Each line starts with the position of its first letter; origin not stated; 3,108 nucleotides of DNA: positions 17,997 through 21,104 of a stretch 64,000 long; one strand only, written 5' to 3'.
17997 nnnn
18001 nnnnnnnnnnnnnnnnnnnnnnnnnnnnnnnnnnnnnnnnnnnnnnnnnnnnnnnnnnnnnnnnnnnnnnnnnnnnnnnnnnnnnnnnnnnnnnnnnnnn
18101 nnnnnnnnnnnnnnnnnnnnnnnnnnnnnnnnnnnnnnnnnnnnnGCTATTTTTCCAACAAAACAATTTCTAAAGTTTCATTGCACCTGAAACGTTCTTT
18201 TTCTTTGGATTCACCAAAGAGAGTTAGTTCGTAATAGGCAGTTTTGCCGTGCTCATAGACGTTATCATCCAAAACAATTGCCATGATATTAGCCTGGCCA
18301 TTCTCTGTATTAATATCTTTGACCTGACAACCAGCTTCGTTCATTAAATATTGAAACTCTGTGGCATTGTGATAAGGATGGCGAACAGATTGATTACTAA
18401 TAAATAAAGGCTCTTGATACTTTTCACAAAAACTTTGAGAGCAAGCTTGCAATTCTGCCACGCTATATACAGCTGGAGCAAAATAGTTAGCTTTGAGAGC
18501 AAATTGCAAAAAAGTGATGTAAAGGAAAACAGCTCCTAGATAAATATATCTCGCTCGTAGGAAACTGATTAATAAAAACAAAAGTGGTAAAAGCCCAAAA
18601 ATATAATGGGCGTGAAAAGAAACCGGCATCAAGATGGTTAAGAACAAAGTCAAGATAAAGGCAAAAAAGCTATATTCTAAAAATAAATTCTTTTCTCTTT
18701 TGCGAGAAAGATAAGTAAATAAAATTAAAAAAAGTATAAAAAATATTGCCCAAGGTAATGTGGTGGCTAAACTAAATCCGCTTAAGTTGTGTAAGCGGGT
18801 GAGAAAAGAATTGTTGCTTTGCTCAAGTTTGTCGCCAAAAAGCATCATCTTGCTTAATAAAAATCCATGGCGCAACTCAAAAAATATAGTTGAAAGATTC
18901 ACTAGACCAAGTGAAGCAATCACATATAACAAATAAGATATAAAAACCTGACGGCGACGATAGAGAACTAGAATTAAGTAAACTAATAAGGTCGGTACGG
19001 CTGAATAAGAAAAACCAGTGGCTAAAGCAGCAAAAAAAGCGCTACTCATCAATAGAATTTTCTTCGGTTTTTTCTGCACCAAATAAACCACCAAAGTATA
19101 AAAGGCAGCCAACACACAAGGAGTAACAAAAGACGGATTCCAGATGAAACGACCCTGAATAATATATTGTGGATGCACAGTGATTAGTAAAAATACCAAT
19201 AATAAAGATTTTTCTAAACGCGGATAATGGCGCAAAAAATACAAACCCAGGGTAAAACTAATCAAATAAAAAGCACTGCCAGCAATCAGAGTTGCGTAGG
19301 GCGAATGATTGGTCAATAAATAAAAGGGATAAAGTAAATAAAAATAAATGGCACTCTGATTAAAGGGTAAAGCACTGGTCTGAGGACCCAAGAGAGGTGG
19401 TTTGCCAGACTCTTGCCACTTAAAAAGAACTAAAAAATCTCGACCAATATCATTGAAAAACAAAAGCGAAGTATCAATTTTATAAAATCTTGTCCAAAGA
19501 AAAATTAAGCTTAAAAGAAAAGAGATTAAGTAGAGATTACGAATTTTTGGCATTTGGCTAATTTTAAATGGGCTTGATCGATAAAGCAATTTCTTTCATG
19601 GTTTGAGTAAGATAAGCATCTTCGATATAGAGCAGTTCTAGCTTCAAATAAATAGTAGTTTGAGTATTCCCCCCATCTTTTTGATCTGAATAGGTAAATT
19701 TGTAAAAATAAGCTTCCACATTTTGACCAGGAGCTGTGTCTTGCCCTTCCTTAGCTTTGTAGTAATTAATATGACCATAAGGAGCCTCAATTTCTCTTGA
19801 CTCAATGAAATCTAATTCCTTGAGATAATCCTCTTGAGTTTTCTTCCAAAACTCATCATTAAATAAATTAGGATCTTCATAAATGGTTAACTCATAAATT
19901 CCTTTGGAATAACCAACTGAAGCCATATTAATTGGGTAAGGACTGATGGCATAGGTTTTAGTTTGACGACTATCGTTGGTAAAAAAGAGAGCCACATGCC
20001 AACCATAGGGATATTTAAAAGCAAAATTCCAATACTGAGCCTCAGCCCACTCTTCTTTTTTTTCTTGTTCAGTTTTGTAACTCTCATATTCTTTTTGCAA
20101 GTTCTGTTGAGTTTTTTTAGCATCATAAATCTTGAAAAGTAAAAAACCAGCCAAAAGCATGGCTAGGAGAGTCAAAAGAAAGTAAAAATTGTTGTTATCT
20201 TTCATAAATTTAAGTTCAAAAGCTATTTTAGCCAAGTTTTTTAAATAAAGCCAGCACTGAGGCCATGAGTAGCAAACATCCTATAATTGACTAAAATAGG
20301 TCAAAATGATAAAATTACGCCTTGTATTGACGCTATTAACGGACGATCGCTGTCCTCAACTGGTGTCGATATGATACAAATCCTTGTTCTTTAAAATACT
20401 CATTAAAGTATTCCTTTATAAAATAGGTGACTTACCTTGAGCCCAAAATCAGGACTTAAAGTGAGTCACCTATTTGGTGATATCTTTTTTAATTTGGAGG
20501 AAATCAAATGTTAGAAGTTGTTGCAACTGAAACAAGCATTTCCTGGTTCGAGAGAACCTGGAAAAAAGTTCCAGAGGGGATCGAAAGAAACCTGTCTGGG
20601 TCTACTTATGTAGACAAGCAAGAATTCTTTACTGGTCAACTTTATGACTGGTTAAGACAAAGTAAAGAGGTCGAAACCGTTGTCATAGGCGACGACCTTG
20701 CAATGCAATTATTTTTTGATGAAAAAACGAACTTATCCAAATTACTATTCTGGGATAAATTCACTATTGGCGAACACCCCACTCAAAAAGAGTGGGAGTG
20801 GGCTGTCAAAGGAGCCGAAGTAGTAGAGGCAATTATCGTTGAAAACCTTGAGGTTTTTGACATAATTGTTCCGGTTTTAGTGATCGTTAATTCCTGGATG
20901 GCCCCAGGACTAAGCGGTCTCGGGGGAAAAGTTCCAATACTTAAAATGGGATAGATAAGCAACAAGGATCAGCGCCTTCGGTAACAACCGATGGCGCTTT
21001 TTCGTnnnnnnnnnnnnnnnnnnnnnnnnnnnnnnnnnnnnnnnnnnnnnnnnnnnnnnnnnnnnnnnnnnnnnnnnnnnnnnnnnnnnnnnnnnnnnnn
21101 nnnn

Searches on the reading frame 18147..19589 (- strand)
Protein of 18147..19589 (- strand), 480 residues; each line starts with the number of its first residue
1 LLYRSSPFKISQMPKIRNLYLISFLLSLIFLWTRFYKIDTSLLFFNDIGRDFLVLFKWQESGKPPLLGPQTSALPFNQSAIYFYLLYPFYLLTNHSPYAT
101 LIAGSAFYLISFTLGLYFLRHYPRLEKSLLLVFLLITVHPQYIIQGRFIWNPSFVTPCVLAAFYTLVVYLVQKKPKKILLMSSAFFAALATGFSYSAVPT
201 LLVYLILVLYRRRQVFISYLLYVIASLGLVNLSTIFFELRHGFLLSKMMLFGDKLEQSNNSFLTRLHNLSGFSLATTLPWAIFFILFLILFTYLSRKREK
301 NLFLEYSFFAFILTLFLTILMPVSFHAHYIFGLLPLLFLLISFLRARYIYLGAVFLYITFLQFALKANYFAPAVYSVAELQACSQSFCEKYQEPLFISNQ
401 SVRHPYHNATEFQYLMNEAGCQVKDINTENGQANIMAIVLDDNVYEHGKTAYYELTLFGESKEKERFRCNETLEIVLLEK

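Call 74: search_protein_families(library=pfam, proteins=[window:18147-19589:-], max_evalue=0.00001)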
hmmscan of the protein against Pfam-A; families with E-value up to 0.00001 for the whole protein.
window:18147-19589:- (480 aa): 0 families

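Call 87: search_protein_families(library=pfam, proteins=[window:18147-19589:-], max_evalue=1)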
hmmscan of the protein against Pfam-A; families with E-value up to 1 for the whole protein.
window:18147-19589:- (480 aa): 0 families

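Call 95: search_solved_structures(query=window:18147-19589:-, max_evalue=1)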
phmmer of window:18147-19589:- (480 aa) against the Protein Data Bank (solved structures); distinct sequences matched with E-value up to 1: 0.

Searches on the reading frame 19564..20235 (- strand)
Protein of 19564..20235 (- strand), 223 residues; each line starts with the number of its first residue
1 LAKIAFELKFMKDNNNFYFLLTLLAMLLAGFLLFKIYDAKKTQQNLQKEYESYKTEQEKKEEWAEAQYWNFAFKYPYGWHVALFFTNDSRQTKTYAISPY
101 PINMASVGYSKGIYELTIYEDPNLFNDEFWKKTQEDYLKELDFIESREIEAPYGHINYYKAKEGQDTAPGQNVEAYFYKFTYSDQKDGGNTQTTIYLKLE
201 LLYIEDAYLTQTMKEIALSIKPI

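Call 74: search_protein_families(library=pfam, proteins=[window:19564-20235:-], max_evalue=0.00001)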
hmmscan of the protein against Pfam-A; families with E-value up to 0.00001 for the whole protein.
window:19564-20235:- (223 aa): 0 families

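Call 87: search_protein_families(library=pfam, proteins=[window:19564-20235:-], max_evalue=1)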
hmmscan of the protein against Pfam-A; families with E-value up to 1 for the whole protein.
window:19564-20235:- (223 aa): 2 families
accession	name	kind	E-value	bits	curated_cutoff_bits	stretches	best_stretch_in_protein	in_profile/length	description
PF07856.17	Orai-1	-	0.021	15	25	1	19-86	64-123/173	Mediator of CRAC channel activity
PF05961.16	Chordopox_A13L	-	0.051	14.3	24.1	1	19-60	5-47/69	Chordopoxvirus A13L protein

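Call 96: search_solved_structures(query=window:19564-20235:-, max_evalue=1)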
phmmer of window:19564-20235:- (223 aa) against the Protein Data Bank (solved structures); distinct sequences matched with E-value up to 1: 0.

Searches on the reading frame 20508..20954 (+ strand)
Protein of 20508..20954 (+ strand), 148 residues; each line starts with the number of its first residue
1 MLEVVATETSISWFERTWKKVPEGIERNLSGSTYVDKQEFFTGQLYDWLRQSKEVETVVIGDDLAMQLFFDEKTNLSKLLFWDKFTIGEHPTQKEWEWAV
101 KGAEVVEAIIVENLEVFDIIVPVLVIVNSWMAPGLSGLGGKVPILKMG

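Call 74: search_protein_families(library=pfam, proteins=[window:20508-20954:+], max_evalue=0.00001)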
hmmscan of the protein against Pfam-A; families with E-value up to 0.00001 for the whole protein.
window:20508-20954:+ (148 aa): 0 families

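Call 87: search_protein_families(library=pfam, proteins=[window:20508-20954:+], max_evalue=1)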
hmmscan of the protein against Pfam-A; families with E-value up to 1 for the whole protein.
window:20508-20954:+ (148 aa): 0 families

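Call 99: search_solved_structures(query=window:20508-20954:+, max_evalue=1)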
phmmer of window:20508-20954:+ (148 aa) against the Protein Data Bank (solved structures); distinct sequences matched with E-value up to 1: 2.
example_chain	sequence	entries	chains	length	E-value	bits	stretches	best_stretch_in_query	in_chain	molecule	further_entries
8f70_A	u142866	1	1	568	0.17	15.1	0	34-121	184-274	T18.1 Major pilin backbone protein T-antigen,Major pilin backbone protein T-antigen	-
6g03_A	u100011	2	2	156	0.4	13.9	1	8-76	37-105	Pre-rRNA-processing protein TSR2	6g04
